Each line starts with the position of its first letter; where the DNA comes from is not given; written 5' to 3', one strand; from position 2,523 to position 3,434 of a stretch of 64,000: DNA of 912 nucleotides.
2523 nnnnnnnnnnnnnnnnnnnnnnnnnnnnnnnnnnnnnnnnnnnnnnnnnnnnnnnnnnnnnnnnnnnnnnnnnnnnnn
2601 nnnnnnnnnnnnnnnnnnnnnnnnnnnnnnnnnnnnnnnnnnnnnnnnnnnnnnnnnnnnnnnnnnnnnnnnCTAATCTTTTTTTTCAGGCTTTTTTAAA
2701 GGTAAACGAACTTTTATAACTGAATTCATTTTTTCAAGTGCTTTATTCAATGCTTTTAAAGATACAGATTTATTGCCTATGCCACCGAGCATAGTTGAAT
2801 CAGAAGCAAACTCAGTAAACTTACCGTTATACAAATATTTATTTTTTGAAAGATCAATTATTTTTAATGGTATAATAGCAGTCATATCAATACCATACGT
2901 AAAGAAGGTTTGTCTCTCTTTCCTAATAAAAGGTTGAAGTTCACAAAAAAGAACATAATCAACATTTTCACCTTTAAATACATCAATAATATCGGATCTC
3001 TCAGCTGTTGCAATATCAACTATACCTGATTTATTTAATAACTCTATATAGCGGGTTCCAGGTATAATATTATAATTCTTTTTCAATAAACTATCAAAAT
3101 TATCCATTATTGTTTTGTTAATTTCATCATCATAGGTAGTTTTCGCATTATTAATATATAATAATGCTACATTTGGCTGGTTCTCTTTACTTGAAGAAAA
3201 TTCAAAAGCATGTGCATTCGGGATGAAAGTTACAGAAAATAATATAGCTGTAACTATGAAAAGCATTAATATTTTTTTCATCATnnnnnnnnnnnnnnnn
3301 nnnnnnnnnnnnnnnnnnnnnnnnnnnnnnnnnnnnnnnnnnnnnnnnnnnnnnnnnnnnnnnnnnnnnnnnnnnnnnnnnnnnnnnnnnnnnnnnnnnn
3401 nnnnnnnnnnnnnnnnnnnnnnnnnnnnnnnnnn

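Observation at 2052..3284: Tandem pair of paralogous secreted proteins of unknown family in a ~30% GC islet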

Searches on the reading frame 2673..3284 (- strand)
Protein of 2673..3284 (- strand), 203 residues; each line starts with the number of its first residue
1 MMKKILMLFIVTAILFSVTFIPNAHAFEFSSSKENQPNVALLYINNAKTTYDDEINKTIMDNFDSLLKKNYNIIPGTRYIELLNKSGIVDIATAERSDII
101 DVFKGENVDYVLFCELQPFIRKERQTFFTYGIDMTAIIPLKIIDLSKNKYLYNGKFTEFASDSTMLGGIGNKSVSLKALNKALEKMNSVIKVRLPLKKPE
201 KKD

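Call 4: search_protein_families(library=pfam, proteins=[window:2673-3284:-], max_evalue=1)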
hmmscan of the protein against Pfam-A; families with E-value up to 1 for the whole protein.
window:2673-3284:- (203 aa): 1 family
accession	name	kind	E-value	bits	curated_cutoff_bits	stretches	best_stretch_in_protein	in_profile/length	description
PF25060.1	ARM_TT21_2nd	-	0.065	13.1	27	1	43-92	136-185/270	Tetratricopeptide repeat protein 21 second ARM domain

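Call 6: search_protein_families(library=ncbifam, proteins=[window:2673-3284:-], max_evalue=1)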
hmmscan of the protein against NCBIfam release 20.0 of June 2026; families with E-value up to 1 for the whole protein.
window:2673-3284:- (203 aa): 1 family
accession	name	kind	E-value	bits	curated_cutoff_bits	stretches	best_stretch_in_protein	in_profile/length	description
NF047803.1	LIC12338_lipo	equivalog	0.042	13.7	90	1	2-45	4-44/66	LIC12338 family lipoprotein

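Call 7: search_protein_families(library=phrogs, proteins=[window:2673-3284:-], max_evalue=1)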
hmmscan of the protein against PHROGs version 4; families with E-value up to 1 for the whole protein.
window:2673-3284:- (203 aa): 0 families

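Call 8: find_homologous_proteins(query=window:2673-3284:-, max_evalue=0.01)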
Query window:2673-3284:- (203 aa): 127 proteins with E <= 0.01 among 296 candidates; the best 120 are listed.
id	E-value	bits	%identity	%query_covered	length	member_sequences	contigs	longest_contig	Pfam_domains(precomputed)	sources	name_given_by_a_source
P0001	8.2e-125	432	100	100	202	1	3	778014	-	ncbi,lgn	-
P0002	1.3e-79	284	76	85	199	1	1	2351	-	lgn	-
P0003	4.8e-79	282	67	98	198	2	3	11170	-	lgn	-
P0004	5.4e-79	282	66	96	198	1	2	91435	-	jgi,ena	-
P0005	7.6e-78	279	67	96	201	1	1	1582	-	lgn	-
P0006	9.9e-78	278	72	87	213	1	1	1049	-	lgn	-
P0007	1.2e-77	278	68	96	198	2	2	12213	-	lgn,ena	-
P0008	6.7e-77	275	66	96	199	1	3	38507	-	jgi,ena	-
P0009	1.5e-76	274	67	96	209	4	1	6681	-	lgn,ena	-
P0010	8.8e-76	272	64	98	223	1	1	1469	-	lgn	-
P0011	1.6e-75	271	68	86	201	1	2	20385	-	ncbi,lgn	ncbi:MAG: hypothetical protein ABFD79_07365 [Phycisphaerales bacterium]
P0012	4.9e-75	269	71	83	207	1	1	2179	-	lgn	-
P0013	7.1e-75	269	65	93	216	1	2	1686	-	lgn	-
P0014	7.5e-75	269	65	93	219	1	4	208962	-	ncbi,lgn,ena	-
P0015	1.6e-73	264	64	96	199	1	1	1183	-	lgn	-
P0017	2.2e-72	261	67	83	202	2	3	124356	-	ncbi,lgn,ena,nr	ncbi:MAG: hypothetical protein H6Q74_1352 [Firmicutes bacterium]|nr:hypothetical protein [Bacillota 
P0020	1.3e-71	258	61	98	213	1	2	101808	-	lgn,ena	-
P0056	4.7e-59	217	59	86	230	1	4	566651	-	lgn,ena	-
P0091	6.7e-52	194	51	86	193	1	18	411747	-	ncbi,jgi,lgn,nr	ncbi:MAG: hypothetical protein LKF34_05240 [Acidaminococcaceae bacterium]|jgi:hypothetical protein|n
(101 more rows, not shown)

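Call 12: find_encoding_contigs(protein=P0001, flank=10000, max_places=4)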
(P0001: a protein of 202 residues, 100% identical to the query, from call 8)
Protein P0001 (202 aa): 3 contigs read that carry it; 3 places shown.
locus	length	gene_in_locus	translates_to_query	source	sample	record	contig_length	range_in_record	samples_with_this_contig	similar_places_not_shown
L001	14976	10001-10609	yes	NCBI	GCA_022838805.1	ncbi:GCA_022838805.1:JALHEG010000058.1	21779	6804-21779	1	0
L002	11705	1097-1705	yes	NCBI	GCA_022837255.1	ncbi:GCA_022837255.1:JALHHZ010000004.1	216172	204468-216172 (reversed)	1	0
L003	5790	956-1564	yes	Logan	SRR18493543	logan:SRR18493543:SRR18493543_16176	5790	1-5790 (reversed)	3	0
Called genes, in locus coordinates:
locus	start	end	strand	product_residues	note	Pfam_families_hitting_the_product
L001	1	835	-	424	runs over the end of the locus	PF01566:Nramp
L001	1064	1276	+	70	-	-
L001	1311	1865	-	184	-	PF13526:DUF4125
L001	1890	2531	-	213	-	PF13472:Lipase_GDSL_2 (weak)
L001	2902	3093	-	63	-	-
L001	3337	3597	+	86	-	-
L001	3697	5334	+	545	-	PF02690:Na_Pi_cotrans, PF01895:PhoU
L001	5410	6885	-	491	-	-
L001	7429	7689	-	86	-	PF04226:Transgly_assoc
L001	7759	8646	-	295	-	PF00135:COesterase, PF20434:BD-FAE, PF07859:Abhydrolase_3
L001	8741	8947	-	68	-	PF04545:Sigma70_r4, PF01381:HTH_3 (weak)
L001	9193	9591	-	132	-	PF16747:Adhesin_E (weak)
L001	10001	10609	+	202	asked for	-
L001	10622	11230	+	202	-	-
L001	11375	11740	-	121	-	-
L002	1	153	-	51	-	?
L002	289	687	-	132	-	PF16747:Adhesin_E (weak)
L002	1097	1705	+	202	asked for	-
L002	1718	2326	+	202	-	-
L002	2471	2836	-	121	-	-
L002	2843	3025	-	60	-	-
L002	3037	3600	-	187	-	PF01183:Glyco_hydro_25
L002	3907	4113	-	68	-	-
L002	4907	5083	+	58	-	-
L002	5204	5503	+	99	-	-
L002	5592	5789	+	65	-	-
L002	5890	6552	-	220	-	PF04542:Sigma70_r2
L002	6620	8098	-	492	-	PF00672:HAMP, PF00512:HisKA, PF02518:HATPase_c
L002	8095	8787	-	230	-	PF00072:Response_reg, PF00486:Trans_reg_C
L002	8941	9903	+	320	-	PF07813:LTXXQ (faint), PF10925:DUF2680, PF09693:Phage_XkdX (faint), PF10925:DUF2680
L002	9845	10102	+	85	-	-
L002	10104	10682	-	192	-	PF06866:DUF1256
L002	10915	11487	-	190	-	PF01966:HD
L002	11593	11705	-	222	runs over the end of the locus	PF01471:PG_binding_1, PF00877:NLPC_P60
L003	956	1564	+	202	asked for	-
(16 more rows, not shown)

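Call 13: find_encoding_contigs(protein=P0014, flank=8000, max_places=3)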
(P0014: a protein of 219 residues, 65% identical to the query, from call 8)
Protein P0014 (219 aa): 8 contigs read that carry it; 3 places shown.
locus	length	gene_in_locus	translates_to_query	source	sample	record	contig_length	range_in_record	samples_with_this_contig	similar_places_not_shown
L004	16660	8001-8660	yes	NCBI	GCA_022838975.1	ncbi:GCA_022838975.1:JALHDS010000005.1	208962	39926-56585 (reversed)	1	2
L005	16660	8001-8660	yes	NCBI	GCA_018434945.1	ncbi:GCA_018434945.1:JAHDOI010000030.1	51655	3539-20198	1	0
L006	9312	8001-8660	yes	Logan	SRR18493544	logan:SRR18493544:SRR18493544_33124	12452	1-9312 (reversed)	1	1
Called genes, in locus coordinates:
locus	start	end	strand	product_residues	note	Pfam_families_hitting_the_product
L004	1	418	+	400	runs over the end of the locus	PF07690:MFS_1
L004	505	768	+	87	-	-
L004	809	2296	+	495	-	PF12796:Ank_2, PF13637:Ank_4 (faint), PF12796:Ank_2, PF13857:Ank_5 (weak), PF00023:Ank (weak), PF13606:Ank_3 (weak), PF13462:Thioredoxin_4, PF01323:DSBA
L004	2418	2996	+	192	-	-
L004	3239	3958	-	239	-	PF03734:YkuD, PF01471:PG_binding_1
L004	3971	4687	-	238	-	PF07722:Peptidase_C26, PF00117:GATase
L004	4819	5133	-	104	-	-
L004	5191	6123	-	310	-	PF06314:ADC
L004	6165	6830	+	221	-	PF02525:Flavodoxin_2, PF03358:FMN_red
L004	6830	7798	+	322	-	PF03576:Peptidase_S58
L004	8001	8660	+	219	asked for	-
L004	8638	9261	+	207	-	-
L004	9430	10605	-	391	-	PF12895:ANAPC3 (faint), PF24575:TPR_Slam (faint), PF00515:TPR_1 (faint), PF07719:TPR_2 (faint), PF13181:TPR_8 (faint), PF13428:TPR_14 (faint), PF13432:TPR_16 (weak), PF14559:TPR_19 (weak), +2 more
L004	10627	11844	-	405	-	PF00089:Trypsin, PF13365:Trypsin_2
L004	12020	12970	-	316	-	PF03851:UvdE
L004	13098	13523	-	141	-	PF27846:tSAM_targ_Cxxx_rpt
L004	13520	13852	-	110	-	-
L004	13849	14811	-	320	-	-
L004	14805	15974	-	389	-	PF04055:Radical_SAM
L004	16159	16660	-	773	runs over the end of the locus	PF08447:PAS_3, PF08448:PAS_4 (faint), PF08447:PAS_3, PF00990:GGDEF, PF00563:EAL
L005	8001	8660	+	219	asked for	-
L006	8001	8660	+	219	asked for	-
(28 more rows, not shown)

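Call 14: find_encoding_contigs(protein=P0056, flank=8000, max_places=3)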
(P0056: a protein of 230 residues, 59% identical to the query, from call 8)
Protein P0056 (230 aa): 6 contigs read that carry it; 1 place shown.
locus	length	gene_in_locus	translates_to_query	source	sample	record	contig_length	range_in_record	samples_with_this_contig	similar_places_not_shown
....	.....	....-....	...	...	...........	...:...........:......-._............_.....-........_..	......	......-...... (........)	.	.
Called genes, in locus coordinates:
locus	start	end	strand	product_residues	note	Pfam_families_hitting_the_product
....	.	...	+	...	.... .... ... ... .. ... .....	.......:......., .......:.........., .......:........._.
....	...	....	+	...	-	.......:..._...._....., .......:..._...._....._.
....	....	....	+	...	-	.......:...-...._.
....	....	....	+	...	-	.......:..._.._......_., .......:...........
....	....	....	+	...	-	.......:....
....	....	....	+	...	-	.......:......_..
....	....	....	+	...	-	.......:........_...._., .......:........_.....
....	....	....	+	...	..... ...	-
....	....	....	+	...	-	-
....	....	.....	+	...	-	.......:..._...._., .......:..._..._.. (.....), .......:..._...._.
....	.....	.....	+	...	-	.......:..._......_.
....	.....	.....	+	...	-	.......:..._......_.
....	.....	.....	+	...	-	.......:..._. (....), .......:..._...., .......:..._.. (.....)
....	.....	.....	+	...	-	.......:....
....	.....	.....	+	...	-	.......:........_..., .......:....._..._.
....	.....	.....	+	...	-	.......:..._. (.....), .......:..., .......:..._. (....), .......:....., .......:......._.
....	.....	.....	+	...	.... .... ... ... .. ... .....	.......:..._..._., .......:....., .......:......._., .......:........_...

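Call 15: find_encoding_contigs(protein=P0091, flank=8000, max_places=3)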
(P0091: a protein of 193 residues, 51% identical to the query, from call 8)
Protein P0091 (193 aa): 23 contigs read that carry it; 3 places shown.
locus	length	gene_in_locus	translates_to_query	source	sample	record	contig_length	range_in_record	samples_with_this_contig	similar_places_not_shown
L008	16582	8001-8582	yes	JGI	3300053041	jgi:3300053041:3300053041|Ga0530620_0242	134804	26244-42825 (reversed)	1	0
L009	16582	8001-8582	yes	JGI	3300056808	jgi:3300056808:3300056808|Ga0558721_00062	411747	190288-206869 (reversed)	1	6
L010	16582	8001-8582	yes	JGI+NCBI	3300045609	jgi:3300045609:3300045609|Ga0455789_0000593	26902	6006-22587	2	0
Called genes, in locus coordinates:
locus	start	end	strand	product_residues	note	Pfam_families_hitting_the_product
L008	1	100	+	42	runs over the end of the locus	-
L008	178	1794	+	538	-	PF00512:HisKA, PF02518:HATPase_c, PF00072:Response_reg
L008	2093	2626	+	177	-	PF15919:HicB_lk_antitox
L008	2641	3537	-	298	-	PF13714:PEP_mutase, PF00463:ICL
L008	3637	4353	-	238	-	PF01261:AP_endonuc_2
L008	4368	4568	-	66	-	-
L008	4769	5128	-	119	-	-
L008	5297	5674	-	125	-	PF01638:HxlR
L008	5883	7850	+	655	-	PF05649:Peptidase_M13_N, PF01431:Peptidase_M13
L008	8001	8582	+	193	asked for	-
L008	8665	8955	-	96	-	PF05016:ParE_toxin (weak), PF15781:ParE-like_toxin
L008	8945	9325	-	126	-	-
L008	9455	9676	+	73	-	PF11146:DUF2905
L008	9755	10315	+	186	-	-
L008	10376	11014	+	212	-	-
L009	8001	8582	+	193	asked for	-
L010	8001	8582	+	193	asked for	-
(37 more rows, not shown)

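Call 16: find_encoding_contigs(protein=P0017, flank=8000, max_places=2)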
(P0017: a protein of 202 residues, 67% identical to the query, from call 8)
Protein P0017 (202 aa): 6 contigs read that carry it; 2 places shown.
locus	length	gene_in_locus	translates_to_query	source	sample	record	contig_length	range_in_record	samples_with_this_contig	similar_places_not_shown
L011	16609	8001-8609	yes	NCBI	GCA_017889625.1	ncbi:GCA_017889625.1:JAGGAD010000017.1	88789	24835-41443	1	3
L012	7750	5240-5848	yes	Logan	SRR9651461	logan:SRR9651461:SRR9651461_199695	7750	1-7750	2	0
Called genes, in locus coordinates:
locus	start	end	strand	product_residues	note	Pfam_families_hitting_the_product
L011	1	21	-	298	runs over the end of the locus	PF13353:Fer4_12, PF04055:Radical_SAM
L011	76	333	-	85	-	PF18671:4HPAD_g_N, PF18524:HPIP_like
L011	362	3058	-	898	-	PF02901:PFL-like, PF01228:Gly_radical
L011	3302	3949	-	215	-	PF19700:DUF6198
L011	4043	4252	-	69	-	-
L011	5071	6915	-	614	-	PF02129:Peptidase_S15, PF08530:PepX_C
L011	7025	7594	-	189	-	PF00881:Nitroreductase, PF14512:TM1586_NiRdase (faint)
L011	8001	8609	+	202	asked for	-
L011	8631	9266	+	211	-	-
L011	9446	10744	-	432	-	PF02321:OEP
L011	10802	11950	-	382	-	PF12698:ABC2_membrane_3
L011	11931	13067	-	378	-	PF25917:BSH_RND (weak), PF25973:BSH_CzcB (weak), PF25881:HH_YBHG (weak), PF25876:HH_MFP_RND (weak)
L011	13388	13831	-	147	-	-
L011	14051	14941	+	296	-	PF00515:TPR_1 (faint), PF14938:SNAP (faint), PF10602:RPN7 (faint), PF13424:TPR_12 (weak)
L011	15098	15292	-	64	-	-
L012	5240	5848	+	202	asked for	-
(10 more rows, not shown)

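Call 17: predict_structure(alignment_id=A1)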
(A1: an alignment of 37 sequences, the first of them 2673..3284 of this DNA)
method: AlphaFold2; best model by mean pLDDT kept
length: 203 residues; sequences in the alignment: 37
mean_pLDDT: 87.2   pTM: 0.77
mean pLDDT of the five models: 87.2, 85.9, 85.7, 85.6, 85.6
residues with pLDDT >= 90: 144; 70-90: 25; 50-70: 21; < 50: 13
segments of 3 or more residues with pLDDT < 50: 19-31
pLDDT, mean of each block of 10 residues (from residue 1): 63 55 43 81 96 97 96 95 90 89 94 98 91 97 95 98 87 97 98 93 63
secondary structure, 60 per line:
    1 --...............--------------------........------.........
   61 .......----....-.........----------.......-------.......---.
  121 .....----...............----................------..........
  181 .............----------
elements in order: H3-17 E38-45 H52-67 E72-75 H77-85 H96-102 E110-116 E120-125 E130-144 E149-164 H171-193

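Call 19: search_solved_structures(query=A1, max_evalue=10)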
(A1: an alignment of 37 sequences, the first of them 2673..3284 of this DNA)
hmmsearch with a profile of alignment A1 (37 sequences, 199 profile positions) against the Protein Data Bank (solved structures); distinct sequences matched with E-value up to 10: 0.

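Call 31: find_related_loci(query=A1, collection=genome_contigs, flank=8000)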
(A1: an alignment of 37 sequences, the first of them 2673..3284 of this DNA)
Query A1 (203 aa) in genome_contigs; peptide patterns used: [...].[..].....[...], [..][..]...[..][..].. (x = any residue, [..] = any of these).
93 stretches matched a pattern; 48 encode a relative of the query (tblastn E <= 1e-3); 48 distinct loci.
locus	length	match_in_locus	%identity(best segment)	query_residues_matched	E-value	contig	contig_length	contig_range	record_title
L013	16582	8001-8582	68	2-196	4e-85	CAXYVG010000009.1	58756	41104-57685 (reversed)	MAG: uncultured bacterium isolate ERR13598973_concoct_86 genome assembly, contig: ERZ24875783.50, whole genome shotgun s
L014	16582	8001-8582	66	2-196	6e-84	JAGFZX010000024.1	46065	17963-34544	MAG: Bacillota bacterium isolate CTSoil_075 scaffold_42, whole genome shotgun sequence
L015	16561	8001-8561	65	15-202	7e-80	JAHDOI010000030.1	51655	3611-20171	MAG: Selenomonadales bacterium isolate SL1-B47 k141_308203, whole genome shotgun sequence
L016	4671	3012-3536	68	24-198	2e-79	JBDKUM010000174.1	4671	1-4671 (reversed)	MAG: Phycisphaerales bacterium isolate 8_bin.133 c_000000739391, whole genome shotgun sequence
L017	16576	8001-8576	60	5-198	9e-78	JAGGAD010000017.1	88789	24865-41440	MAG: Bacillota bacterium isolate CTSoil_081 scaffold_311, whole genome shotgun sequence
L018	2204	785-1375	57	1-195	2e-77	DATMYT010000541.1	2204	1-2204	MAG TPA_asm: Negativicutes bacterium isolate SMAG_U13155 k141_88039, whole genome shotgun sequence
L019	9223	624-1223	60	1-198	2e-74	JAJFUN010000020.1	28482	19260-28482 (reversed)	MAG: Pelosinus sp. isolate bin.460 k141_2091038, whole genome shotgun sequence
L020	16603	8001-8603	55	1-195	3e-74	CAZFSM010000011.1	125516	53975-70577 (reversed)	MAG TPA_asm: uncultured Veillonellaceae bacterium isolate SRP302447_co2_51 genome assembly, contig: NODE_461_length_1255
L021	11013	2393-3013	56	1-201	2e-74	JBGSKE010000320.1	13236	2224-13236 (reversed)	MAG: Negativicutes bacterium isolate JTS-AC173 k141_2384000, whole genome shotgun sequence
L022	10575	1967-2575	51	1-203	6e-69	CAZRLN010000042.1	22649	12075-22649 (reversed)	MAG TPA_asm: uncultured Veillonellaceae bacterium isolate SRP216815_co1_133 genome assembly, contig: NODE_2603_length_22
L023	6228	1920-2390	62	39-195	3e-67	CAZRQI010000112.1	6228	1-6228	MAG TPA_asm: uncultured Veillonellaceae bacterium isolate SRP192927_co4_240 genome assembly, contig: NODE_34429_length_6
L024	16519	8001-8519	58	28-199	9e-64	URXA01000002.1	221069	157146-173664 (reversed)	uncultured Phascolarctobacterium sp. isolate UMGS1431 genome assembly, contig: NODE_16_length_221069_cov_39.732976, whol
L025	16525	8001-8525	58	25-198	8e-63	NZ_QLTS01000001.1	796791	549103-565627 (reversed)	Phascolarctobacterium faecium DSM 14760 Ga0215641_101, whole genome shotgun sequence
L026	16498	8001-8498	57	34-198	3e-62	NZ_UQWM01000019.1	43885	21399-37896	Uncultured Phascolarctobacterium sp. isolate UMGS706, whole genome shotgun sequence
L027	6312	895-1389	59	37-200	3e-61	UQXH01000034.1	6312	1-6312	uncultured Phascolarctobacterium sp. isolate UMGS733 genome assembly, contig: NODE_3928_length_6312_cov_10.758031, whole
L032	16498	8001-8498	58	35-199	6e-60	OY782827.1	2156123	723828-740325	MAG: Acidaminococcaceae bacterium isolate b59dac7f-2c94-4ec7-b5eb-32282db043e4 genome assembly, chromosome: 1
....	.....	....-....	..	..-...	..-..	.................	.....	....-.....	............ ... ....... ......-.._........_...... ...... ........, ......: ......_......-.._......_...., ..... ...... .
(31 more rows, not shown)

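Call 36: search_protein_families(library=ncbifam, alignment_id=A1, max_evalue=0.1)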
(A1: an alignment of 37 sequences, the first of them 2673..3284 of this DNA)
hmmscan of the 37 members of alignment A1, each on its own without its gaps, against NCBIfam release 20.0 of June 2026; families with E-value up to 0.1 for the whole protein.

A. member 1, window:2673-3284:- (203 aa): 1 family
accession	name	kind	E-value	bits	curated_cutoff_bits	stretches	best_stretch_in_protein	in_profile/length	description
NF047803.1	LIC12338_lipo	equivalog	0.042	13.7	90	0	2-45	4-44/66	LIC12338 family lipoprotein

B. families by the number of members that match (of 37 scanned): 30 families (the first 25 are shown)
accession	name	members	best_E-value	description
NF040942.2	hypo_ExtJ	6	0.0017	selenite/tellurite reduction operon protein ExtJ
NF041726.1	lipo_CT253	2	0.0002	CT253 family lipoprotein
NF052318.1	T9SS_sortase_N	2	0.0051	type IX secretion system sortase PorU, long form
NF004198.0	PRK05653.1-3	2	0.019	3-oxoacyl-ACP reductase FabG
TIGR02177.1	PorB_KorB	2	0.053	2-oxoacid:acceptor oxidoreductase, beta subunit, pyruvate/2-ketoisovalerate family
NF047408.1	SA0632_fam_LP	2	0.056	SA0632 family lipoprotein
NF047383.1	T4SS_eff_BspC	1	0.0065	type IV secretion system effector BspC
NF053514.2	JUQZ_fam_ocin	1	0.0088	BLB8/JUQZ-1 family protein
NF041552.1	TF_PrdR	1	0.01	sigma-54 dependent transcriptional regulator PrdR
NF003955.0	PRK05454.1-1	1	0.017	glucans biosynthesis glucosyltransferase MdoH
NF033802.1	AimP_fam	1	0.029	lysogeny pheromone AimP family peptide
TIGR00382.1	clpX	1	0.03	ATP-dependent protease ATP-binding subunit ClpX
NF033674.1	stress_OB_fold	1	0.032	NirD/YgiW/YdeI family stress tolerance protein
TIGR00156.1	TIGR00156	1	0.038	YgiW/YdeI family stress tolerance OB fold protein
NF009400.1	PRK12765.1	1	0.039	flagellar filament capping protein FliD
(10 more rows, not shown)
